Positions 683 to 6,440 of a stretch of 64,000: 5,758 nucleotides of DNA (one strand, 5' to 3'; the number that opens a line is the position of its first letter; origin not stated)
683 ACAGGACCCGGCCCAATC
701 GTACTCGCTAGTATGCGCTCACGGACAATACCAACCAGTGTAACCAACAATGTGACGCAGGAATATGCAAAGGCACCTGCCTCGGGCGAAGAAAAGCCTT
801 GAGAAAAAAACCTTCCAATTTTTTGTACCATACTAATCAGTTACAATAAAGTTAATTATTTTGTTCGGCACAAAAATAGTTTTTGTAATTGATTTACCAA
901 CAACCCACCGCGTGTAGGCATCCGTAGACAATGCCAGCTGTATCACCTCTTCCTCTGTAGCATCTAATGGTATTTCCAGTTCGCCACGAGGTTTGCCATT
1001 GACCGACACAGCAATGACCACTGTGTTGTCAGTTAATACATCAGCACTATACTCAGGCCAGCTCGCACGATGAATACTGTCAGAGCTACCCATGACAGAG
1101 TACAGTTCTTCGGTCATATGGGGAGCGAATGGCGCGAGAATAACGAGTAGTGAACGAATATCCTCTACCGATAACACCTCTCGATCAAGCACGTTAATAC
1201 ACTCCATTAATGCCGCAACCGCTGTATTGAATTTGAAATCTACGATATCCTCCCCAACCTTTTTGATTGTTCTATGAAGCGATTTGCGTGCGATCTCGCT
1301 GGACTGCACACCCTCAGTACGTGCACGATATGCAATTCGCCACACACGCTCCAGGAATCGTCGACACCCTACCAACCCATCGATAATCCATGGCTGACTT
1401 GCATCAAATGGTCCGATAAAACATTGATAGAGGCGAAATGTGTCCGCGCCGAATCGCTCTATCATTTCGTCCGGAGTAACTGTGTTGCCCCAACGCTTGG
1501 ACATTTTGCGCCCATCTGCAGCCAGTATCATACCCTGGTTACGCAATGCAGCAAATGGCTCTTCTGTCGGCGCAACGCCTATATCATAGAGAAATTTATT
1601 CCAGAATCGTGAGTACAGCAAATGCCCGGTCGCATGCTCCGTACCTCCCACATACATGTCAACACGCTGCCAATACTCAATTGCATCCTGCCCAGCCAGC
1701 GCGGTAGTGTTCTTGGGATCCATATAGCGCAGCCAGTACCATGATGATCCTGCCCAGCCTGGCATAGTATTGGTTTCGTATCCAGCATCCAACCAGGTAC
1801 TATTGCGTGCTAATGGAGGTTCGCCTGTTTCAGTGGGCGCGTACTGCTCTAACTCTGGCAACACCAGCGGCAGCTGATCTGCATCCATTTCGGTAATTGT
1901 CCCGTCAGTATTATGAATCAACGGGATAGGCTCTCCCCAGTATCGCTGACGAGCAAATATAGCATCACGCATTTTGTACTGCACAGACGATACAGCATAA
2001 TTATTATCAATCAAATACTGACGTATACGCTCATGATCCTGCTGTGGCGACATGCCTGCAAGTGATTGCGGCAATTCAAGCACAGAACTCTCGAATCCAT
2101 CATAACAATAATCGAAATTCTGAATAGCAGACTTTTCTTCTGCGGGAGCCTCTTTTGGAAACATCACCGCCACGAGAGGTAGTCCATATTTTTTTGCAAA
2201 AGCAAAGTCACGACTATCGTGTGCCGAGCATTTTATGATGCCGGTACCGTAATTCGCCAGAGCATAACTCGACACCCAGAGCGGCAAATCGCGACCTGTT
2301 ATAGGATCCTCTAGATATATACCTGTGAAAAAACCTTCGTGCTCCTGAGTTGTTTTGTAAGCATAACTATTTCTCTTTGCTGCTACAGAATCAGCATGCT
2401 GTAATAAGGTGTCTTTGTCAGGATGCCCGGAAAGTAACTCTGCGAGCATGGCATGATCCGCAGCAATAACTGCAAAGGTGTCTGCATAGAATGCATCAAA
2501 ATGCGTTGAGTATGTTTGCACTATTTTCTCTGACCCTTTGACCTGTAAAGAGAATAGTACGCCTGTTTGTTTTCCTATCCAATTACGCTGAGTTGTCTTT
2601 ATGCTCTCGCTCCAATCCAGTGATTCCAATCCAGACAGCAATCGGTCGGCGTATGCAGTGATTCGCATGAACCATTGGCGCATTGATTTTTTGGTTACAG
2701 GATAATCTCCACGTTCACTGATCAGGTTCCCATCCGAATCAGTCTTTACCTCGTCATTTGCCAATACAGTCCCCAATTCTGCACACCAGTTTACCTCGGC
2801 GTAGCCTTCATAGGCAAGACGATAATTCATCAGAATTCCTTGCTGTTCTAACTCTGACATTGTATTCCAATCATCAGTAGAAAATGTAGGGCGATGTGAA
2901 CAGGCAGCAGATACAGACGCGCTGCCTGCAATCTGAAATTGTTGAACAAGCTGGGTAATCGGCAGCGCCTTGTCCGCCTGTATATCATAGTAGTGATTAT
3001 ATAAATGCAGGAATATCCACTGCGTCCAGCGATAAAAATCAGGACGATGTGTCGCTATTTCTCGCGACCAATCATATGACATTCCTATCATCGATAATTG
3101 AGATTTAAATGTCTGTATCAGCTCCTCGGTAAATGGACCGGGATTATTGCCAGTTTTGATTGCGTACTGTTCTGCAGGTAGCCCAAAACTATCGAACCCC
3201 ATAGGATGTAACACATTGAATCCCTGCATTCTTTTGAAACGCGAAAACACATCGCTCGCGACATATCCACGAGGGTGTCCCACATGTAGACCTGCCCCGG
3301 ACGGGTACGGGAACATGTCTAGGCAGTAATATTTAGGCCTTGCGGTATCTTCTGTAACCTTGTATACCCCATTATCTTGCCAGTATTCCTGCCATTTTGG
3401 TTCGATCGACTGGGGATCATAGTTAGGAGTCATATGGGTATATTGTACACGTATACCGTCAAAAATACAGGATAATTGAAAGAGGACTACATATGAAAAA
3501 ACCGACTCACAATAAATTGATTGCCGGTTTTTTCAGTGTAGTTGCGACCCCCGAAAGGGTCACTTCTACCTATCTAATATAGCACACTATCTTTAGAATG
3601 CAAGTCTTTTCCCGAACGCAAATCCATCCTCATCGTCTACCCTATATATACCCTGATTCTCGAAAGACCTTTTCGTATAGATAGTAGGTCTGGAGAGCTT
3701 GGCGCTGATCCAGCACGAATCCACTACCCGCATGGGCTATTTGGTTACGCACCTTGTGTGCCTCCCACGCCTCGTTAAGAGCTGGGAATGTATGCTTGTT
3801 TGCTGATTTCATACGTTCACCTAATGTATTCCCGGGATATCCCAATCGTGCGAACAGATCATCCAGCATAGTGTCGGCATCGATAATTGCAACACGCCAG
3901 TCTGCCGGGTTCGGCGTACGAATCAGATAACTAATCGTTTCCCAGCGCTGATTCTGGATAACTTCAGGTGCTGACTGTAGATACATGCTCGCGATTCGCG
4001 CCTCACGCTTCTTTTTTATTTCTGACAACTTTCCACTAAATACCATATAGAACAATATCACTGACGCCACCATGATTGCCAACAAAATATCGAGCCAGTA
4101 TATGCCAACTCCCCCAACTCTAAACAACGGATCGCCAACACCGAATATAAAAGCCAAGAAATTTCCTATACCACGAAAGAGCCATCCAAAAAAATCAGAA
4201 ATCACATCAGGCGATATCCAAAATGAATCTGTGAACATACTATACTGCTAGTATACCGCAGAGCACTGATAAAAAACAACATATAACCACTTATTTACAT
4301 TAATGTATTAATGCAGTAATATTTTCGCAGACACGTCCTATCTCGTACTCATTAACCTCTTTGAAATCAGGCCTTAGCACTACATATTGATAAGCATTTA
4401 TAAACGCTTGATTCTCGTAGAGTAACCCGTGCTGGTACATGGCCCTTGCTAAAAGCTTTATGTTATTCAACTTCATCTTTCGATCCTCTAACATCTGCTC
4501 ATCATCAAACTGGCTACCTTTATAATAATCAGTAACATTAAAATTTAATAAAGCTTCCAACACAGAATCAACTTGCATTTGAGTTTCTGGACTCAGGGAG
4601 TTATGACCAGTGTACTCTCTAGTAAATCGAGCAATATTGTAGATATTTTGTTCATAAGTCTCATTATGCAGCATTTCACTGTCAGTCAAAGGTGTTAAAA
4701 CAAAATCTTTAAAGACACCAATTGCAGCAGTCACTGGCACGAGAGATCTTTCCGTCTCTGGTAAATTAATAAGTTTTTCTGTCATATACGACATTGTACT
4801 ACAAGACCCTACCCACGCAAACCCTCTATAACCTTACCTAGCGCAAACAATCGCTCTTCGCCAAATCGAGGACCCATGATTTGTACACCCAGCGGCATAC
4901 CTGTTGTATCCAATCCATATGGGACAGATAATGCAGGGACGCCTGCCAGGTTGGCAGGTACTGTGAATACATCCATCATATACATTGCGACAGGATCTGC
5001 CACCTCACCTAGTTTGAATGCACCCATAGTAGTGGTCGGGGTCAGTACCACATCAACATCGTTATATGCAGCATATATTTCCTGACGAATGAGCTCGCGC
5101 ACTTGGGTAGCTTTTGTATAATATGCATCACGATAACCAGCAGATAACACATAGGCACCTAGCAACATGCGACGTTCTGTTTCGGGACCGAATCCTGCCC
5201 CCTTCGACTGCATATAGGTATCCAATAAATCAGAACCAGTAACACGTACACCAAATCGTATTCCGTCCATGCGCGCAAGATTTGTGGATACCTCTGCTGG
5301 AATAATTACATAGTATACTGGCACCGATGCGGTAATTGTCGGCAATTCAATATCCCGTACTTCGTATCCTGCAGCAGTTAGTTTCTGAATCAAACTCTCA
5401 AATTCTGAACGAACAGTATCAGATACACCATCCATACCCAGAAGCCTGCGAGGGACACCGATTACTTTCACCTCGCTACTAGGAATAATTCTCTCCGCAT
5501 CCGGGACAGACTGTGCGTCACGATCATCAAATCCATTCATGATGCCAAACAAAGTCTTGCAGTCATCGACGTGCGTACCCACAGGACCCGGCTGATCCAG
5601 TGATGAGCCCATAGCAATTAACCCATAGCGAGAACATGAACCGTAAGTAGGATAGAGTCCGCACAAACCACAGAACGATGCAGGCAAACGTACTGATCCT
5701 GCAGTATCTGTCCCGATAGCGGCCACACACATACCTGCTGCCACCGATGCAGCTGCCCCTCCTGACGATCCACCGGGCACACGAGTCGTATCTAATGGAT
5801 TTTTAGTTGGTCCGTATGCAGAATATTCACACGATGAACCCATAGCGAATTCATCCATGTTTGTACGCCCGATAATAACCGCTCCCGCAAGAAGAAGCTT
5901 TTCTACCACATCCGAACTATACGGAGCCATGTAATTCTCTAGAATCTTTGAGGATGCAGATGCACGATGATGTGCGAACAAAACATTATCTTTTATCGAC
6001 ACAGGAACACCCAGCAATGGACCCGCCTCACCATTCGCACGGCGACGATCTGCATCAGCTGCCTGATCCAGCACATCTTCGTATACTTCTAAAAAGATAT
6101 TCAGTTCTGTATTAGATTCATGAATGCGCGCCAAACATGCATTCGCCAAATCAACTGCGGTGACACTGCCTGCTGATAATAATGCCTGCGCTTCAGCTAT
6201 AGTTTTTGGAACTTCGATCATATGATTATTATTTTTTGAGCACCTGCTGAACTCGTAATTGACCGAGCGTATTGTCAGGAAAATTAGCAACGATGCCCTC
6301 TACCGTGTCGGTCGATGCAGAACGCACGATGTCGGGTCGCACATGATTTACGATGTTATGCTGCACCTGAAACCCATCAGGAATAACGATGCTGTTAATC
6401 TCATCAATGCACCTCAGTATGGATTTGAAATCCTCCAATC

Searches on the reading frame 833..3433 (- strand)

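Call 23: search_protein_families(library=pfam, proteins=[window:833-3433:-], max_evalue=0.01)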
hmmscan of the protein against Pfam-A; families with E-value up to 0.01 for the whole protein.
window:833-3433:- (866 aa): 5 families
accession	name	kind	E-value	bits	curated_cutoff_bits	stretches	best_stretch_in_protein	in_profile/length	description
PF13603.12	tRNA-synt_1_2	-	4.5e-37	127.8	25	1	283-435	1-151/185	Leucyl-tRNA synthetase, editing domain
PF00133.28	tRNA-synt_1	-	4.5e-36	124.9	22.7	3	487-670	227-402/414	tRNA synthetases class I (I, L, M and V)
PF08264.19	Anticodon_1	-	8.7e-20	71.5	25.1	1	716-830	5-147/148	Anticodon-binding domain of tRNA ligase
PF09334.17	tRNA-synt_1g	-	1.1e-19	70.9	20.1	1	41-147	7-110/391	tRNA synthetases class I (M)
PF01406.26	tRNA-synt_1e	-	0.0016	18.3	27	0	637-669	247-279/301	tRNA synthetases class I (C) catalytic domain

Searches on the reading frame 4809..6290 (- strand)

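Call 23: search_protein_families(library=pfam, proteins=[window:4809-6290:-], max_evalue=0.01)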
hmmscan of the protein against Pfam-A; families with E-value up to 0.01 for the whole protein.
window:4809-6290:- (493 aa): 1 family
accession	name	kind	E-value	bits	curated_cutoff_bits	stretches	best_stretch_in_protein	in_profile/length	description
PF01425.27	Amidase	-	8.5e-137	457.3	27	1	48-481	2-444/445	Amidase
